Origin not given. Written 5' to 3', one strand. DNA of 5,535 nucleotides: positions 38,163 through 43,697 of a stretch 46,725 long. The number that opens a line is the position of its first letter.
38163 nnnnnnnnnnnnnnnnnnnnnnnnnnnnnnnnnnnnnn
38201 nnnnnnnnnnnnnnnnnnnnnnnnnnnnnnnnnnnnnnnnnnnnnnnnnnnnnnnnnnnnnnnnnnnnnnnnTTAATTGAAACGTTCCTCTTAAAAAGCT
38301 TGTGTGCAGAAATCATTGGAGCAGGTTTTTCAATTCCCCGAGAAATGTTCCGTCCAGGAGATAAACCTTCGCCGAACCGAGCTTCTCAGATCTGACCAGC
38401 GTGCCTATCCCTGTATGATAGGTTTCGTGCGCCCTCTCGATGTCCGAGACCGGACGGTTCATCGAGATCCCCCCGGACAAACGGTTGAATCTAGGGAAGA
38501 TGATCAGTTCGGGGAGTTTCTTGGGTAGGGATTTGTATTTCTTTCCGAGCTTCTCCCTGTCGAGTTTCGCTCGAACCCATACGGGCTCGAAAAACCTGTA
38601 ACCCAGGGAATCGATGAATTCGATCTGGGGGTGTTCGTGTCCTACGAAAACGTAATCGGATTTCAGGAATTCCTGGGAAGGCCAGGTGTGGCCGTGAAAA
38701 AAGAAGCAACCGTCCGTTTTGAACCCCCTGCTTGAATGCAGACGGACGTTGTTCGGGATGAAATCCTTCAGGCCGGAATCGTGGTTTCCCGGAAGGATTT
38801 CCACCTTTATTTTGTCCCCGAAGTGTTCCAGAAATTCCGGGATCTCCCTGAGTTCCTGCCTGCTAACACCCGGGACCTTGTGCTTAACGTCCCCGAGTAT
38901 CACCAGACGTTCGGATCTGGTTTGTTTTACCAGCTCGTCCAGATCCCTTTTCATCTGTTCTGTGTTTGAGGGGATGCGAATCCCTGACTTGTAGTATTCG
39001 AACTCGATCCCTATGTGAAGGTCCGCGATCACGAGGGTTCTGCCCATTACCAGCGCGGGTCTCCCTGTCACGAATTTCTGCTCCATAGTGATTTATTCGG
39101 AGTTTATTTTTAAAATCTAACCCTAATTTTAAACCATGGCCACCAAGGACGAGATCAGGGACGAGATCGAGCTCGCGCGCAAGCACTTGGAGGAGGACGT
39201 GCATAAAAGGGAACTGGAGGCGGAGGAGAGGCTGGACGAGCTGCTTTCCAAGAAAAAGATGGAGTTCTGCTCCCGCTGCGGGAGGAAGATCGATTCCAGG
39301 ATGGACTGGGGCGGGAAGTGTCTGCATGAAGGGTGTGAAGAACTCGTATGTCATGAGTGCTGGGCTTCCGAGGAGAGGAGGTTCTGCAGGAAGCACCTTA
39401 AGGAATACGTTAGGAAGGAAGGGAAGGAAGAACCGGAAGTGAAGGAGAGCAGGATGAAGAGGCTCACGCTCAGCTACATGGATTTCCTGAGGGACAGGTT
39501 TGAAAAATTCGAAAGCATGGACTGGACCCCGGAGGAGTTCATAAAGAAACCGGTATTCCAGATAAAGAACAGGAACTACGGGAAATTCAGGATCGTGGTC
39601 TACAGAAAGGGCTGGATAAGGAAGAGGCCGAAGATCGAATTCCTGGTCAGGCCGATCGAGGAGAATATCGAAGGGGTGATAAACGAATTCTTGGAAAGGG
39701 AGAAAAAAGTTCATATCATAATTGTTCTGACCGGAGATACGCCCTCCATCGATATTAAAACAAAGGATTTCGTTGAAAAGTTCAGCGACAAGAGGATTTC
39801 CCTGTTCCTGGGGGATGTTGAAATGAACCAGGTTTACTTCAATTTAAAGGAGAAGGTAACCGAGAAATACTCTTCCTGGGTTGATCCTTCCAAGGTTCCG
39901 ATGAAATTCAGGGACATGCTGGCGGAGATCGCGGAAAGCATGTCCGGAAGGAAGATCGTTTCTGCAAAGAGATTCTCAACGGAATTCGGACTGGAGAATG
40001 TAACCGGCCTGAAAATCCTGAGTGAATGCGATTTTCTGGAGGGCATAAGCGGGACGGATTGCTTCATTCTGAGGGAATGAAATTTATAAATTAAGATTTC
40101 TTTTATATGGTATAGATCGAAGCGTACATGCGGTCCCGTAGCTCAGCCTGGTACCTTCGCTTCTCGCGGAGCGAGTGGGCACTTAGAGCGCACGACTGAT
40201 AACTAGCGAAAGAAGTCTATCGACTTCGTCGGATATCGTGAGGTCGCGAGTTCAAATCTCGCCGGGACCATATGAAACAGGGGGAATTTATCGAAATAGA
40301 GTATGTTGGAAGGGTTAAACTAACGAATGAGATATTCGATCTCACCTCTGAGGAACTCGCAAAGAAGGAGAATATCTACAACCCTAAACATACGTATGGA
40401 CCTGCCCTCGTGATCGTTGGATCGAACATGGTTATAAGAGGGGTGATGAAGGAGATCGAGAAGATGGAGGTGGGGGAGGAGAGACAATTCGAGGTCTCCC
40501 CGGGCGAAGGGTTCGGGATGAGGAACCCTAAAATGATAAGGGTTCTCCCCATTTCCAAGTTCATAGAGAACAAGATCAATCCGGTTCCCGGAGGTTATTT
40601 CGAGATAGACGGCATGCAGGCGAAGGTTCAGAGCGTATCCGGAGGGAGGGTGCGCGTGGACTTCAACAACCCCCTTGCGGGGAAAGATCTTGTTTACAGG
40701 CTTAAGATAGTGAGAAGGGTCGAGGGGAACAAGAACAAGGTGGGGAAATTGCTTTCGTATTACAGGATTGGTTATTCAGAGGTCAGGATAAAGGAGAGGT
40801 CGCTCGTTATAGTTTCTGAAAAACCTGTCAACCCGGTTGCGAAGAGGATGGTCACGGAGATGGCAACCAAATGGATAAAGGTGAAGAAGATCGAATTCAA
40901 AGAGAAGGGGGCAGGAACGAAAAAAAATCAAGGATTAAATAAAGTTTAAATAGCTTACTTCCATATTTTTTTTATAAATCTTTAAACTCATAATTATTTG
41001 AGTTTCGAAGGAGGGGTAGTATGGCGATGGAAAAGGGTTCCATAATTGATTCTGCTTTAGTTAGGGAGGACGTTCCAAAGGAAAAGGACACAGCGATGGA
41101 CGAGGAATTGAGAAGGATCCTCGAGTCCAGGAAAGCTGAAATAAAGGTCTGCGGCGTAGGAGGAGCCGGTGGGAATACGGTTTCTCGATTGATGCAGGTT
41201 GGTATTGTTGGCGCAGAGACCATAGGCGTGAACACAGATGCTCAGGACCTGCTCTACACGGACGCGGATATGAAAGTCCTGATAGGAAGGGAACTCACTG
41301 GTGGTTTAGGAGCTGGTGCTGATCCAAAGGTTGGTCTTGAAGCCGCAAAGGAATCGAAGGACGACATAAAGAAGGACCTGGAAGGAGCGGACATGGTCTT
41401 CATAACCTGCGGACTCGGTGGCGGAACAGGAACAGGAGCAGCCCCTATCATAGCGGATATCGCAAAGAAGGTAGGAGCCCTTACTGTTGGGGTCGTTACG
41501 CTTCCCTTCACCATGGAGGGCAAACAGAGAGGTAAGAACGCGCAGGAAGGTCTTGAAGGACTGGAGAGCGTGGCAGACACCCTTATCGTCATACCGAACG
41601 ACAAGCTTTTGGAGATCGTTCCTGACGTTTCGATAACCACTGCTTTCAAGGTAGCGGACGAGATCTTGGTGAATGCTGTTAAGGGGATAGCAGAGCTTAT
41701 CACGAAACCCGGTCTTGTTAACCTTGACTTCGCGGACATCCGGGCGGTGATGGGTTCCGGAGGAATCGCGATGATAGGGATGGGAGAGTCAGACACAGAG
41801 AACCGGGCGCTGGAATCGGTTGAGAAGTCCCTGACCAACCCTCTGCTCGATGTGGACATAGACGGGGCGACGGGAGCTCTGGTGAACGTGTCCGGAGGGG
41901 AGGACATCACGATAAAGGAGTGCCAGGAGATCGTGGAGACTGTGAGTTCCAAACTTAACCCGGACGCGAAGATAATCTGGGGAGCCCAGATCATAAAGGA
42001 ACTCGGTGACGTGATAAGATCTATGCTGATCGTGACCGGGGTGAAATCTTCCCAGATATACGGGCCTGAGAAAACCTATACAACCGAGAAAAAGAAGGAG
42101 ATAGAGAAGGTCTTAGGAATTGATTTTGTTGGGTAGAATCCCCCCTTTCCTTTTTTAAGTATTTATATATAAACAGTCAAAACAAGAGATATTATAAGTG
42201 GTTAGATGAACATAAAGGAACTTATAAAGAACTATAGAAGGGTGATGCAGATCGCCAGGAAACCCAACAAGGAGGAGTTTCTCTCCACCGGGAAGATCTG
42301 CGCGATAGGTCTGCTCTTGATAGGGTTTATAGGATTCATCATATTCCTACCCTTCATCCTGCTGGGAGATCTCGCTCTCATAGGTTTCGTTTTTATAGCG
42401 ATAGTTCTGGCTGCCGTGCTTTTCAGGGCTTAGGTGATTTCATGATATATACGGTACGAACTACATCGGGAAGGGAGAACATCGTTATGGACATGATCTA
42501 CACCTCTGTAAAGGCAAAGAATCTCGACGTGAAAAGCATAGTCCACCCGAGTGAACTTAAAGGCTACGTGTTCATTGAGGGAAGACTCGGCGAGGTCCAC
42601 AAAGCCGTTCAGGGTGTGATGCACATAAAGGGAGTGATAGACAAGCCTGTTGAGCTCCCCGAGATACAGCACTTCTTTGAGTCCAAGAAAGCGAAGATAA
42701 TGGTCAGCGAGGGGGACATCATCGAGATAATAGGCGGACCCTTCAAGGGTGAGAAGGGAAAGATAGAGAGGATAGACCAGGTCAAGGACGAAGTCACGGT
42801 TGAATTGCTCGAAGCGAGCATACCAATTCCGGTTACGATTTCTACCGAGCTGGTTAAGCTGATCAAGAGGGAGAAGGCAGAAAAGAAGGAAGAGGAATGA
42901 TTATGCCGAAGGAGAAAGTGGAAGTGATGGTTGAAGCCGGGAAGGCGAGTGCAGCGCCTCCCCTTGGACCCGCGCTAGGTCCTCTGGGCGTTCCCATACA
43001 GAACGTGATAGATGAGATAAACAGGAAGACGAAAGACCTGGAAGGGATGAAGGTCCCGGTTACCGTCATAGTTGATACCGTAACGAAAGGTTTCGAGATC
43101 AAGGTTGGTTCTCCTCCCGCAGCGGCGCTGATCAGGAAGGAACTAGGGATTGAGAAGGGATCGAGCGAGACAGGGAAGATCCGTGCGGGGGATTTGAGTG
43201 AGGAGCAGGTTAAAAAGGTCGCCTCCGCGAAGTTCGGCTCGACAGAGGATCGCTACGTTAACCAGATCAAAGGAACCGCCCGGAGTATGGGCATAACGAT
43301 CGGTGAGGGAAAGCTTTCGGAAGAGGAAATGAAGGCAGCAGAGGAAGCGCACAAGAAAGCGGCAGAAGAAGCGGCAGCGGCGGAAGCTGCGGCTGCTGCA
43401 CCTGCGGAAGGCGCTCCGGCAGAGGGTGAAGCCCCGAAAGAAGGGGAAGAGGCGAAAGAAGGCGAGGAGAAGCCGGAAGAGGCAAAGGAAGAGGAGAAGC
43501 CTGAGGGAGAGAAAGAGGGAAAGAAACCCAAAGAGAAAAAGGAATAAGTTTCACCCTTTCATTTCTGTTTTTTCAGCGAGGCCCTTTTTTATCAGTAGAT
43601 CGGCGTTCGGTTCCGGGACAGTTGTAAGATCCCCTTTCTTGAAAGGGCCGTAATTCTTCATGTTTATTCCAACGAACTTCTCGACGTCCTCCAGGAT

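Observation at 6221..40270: Every tRNA gene in the window appears interrupted (five introns in four genes)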

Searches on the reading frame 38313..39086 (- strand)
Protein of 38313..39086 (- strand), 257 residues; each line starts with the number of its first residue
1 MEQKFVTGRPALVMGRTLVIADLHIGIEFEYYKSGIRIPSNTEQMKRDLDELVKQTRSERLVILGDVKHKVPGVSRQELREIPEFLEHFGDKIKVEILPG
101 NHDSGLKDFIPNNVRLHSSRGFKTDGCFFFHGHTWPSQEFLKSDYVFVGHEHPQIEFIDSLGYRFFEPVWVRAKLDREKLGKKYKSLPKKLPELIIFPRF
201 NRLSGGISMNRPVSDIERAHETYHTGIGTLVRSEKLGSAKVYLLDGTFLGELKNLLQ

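Call 83: search_protein_families(library=pfam, proteins=[window:38313-39086:-], max_evalue=0.01)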
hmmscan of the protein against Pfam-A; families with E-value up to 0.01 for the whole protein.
window:38313-39086:- (257 aa): 2 families
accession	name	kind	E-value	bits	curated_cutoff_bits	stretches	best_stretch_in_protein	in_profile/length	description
PF00149.33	Metallophos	-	1.1e-07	33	21.5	1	16-161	2-126/191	Calcineurin-like phosphoesterase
PF12850.12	Metallophos_2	-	0.0004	20.9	27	1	18-153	4-118/154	Calcineurin-like phosphoesterase superfamily domain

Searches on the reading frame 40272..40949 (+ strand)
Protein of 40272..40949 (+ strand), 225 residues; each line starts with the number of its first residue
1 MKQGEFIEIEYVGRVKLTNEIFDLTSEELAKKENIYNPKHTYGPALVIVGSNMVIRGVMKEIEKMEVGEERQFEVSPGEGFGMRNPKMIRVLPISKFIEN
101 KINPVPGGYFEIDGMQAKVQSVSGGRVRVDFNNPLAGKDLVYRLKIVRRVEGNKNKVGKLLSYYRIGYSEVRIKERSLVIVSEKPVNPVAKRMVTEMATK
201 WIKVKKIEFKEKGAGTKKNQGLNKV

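Call 13: search_protein_families(library=pfam, proteins=[window:40272-40949:+])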
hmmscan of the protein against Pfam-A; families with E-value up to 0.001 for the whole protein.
window:40272-40949:+ (225 aa): 2 families
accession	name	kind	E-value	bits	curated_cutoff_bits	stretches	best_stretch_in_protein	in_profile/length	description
PF22199.2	FKBP26_IF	-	1.5e-12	47.7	27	1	90-135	1-46/46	FKBP26, IF domain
PF00254.34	FKBP_C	-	3.2e-08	34.2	21.1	1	2-86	6-76/94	FKBP-type peptidyl-prolyl cis-trans isomerase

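Call 27: find_homologous_proteins(query=window:40272-40949:+, max_evalue=1e-20)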
Query window:40272-40949:+ (225 aa): 1374 proteins with E <= 1e-20 among 1838 candidates; the best 120 are listed.
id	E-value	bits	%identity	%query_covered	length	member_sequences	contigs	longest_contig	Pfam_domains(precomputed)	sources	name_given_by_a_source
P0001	3.9e-139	480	100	100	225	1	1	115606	PF22199.3,PF00254.35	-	-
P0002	2.1e-121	422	86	100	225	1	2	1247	PF22199.3,PF00254.35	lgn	-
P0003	3.0e-114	398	85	95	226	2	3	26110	PF22199.3,PF00254.35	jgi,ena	-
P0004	4.0e-113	395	83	93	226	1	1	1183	PF22199.3,PF00254.35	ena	-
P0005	4.6e-113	394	81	98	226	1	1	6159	PF22199.3,PF00254.35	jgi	-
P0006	1.1e-112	393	82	96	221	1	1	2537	PF22199.3,PF00254.35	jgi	jgi:FKBP-type peptidyl-prolyl cis-trans isomerase 2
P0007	6.3e-110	384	79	98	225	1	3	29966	PF22199.3,PF00254.35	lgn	-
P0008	1.4e-108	380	79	98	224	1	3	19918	PF22199.3,PF00254.35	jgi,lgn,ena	-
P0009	2.6e-105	369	76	99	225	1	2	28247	PF22199.3,PF00254.35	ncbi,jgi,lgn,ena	-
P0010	1.1e-103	364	76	96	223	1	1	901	PF22199.3,PF00254.35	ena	-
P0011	3.1e-102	359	74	95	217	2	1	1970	PF22199.3,PF00254.35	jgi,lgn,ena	-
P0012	4.1e-102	359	73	96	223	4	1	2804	PF22199.3,PF00254.35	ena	-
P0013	5.4e-102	358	73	98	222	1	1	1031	PF22199.3,PF00254.35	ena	-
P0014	3.0e-101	356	77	94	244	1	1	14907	PF22199.3,PF00254.35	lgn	-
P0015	3.9e-101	355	73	98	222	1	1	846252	PF22199.3,PF00254.35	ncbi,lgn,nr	ncbi:MAG: peptidylprolyl isomerase [Candidatus Aenigmatarchaeota archaeon]|nr:MAG: peptidylprolyl is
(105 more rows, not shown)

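Call 29: find_encoding_contigs(protein=P0003, flank=1500, max_places=2)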
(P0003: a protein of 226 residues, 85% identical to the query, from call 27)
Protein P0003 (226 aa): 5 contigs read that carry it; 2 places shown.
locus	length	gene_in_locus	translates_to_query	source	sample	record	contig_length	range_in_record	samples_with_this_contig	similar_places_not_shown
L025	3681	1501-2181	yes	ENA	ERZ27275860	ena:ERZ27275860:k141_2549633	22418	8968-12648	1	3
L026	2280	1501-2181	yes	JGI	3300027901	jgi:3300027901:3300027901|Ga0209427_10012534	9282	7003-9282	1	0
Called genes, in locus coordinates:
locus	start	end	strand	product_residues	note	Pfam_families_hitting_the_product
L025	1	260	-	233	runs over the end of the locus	-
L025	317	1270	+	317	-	-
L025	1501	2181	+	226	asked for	PF00254:FKBP_C, PF22199:FKBP26_IF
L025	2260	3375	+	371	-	PF00091:Tubulin, PF12327:FtsZ_C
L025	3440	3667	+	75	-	-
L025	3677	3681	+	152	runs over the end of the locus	PF03439:Spt5-NGN, PF00467:KOW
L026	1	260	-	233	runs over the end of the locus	-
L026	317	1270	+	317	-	-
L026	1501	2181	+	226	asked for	PF00254:FKBP_C, PF22199:FKBP26_IF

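Call 30: find_encoding_contigs(protein=P0007, flank=1500, max_places=2)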
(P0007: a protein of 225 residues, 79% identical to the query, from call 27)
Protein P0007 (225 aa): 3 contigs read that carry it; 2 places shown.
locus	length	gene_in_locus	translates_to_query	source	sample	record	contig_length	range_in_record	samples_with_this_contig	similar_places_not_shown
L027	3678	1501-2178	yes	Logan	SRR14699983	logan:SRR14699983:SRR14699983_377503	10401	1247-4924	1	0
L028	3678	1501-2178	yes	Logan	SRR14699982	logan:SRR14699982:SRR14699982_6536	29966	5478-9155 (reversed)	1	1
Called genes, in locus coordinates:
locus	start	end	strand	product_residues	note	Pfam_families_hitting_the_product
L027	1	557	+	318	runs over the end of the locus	-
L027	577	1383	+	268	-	PF14528:LAGLIDADG_3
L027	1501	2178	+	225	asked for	PF00254:FKBP_C, PF22199:FKBP26_IF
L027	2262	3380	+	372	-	PF00091:Tubulin, PF12327:FtsZ_C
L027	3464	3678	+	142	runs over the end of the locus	-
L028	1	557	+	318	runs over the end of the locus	-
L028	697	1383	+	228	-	PF14528:LAGLIDADG_3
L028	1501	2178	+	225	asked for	PF00254:FKBP_C, PF22199:FKBP26_IF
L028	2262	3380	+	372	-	PF00091:Tubulin, PF12327:FtsZ_C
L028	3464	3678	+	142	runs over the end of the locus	-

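Call 31: find_encoding_contigs(protein=P0009, flank=1500, max_places=2)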
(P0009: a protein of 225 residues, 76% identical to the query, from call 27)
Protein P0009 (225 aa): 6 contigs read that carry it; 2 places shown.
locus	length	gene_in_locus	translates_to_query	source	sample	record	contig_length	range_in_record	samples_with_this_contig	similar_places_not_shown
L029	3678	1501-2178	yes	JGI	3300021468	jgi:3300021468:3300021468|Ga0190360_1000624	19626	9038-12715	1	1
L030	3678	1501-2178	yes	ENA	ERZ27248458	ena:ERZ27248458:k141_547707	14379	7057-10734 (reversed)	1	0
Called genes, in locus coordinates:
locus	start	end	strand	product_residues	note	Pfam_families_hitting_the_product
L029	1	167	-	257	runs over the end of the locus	PF00149:Metallophos (weak)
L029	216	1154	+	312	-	-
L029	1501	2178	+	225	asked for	PF00254:FKBP_C, PF22199:FKBP26_IF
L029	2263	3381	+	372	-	PF00091:Tubulin, PF12327:FtsZ_C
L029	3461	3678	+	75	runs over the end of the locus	PF00584:SecE (faint)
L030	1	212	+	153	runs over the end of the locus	-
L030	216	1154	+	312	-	-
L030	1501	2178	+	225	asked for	PF00254:FKBP_C, PF22199:FKBP26_IF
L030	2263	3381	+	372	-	PF00091:Tubulin, PF12327:FtsZ_C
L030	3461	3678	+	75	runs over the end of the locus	PF00584:SecE (faint)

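Call 32: find_encoding_contigs(protein=P0015, flank=1500, max_places=2)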
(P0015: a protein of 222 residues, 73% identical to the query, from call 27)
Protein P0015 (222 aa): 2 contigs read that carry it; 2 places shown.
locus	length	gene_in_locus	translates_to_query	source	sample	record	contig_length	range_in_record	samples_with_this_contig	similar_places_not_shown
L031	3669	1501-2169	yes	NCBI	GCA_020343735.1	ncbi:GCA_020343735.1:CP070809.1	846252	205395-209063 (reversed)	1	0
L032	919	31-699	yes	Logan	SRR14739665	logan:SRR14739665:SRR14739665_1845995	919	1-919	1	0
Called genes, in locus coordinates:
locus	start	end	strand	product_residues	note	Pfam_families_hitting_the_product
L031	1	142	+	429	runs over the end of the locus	-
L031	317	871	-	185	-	PF00149:Metallophos (faint)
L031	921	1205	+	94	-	-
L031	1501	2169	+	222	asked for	PF00254:FKBP_C (weak), PF22199:FKBP26_IF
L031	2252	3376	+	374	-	PF00091:Tubulin, PF12327:FtsZ_C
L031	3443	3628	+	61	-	-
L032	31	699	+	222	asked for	PF00254:FKBP_C (weak), PF22199:FKBP26_IF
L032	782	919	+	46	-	?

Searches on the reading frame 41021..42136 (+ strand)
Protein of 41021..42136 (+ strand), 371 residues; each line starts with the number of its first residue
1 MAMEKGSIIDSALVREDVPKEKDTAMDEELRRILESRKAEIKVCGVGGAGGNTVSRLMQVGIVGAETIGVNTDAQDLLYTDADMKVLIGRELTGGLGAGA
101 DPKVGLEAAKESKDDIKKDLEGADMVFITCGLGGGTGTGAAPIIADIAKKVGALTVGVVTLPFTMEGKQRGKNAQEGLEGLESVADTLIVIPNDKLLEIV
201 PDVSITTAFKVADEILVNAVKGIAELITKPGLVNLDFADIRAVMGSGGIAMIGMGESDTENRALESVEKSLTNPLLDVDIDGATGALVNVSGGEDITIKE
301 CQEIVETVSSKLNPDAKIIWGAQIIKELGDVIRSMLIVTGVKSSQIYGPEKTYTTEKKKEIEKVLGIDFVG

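Call 83: search_protein_families(library=pfam, proteins=[window:41021-42136:+], max_evalue=0.01)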
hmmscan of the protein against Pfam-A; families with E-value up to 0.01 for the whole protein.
window:41021-42136:+ (371 aa): 3 families
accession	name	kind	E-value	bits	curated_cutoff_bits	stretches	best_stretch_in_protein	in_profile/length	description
PF00091.31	Tubulin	-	4.6e-47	161.2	33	1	40-200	1-189/190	Tubulin/FtsZ family, GTPase domain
PF12327.13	FtsZ_C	-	6.9e-33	113.3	27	1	248-342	1-95/95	FtsZ family, C-terminal domain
PF03819.22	MazG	-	0.009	16.7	22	0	297-339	10-44/74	MazG nucleotide pyrophosphohydrolase domain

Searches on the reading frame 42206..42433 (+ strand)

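Call 83: search_protein_families(library=pfam, proteins=[window:42206-42433:+], max_evalue=0.01)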
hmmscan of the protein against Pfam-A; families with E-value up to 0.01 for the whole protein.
window:42206-42433:+ (75 aa): 2 families
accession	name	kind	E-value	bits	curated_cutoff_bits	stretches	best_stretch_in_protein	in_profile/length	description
PF00584.25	SecE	-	0.00032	21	22.7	1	5-46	2-43/55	SecE/Sec61-gamma subunits of protein translocation complex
PF20990.2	DUF2207_C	-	0.006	16.8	33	1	21-74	130-184/247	Predicted membrane protein (DUF2207) C-terminal domain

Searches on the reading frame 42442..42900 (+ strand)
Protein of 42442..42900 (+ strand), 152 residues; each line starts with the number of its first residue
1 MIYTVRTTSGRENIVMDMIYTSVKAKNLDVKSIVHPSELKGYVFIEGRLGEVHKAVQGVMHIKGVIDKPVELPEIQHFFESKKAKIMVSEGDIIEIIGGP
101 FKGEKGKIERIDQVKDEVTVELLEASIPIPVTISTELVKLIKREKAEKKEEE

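Call 95: search_protein_families(library=pfam, proteins=[window:42442-42900:+], max_evalue=0.01)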
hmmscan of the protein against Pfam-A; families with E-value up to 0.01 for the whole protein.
window:42442-42900:+ (152 aa): 3 families
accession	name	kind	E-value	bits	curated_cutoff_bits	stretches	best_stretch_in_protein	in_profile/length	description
PF03439.18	Spt5-NGN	-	9.3e-17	61.2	22.4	1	1-79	1-84/84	Early transcription elongation factor of RNA pol II, NGN section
PF00467.35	KOW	-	6.7e-09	35.7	22.3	1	90-121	1-32/32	KOW motif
PF23291.1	KOW4_SPT5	-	0.0082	16.5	27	1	88-111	9-32/55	Transcription elongation factor SPT5, fourth KOW domain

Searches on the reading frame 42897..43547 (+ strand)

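Call 95: search_protein_families(library=pfam, proteins=[window:42897-43547:+], max_evalue=0.01)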
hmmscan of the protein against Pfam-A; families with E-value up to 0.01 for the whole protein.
window:42897-43547:+ (216 aa): 2 families
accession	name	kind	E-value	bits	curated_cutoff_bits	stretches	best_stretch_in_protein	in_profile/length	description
PF03946.19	Ribosomal_L11_N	-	8.3e-22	77.1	32.9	1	8-59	1-52/58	Ribosomal protein L11, N-terminal domain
PF00298.24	Ribosomal_L11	-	8.2e-16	58.6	21.4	1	72-135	2-69/69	Ribosomal protein L11, RNA binding domain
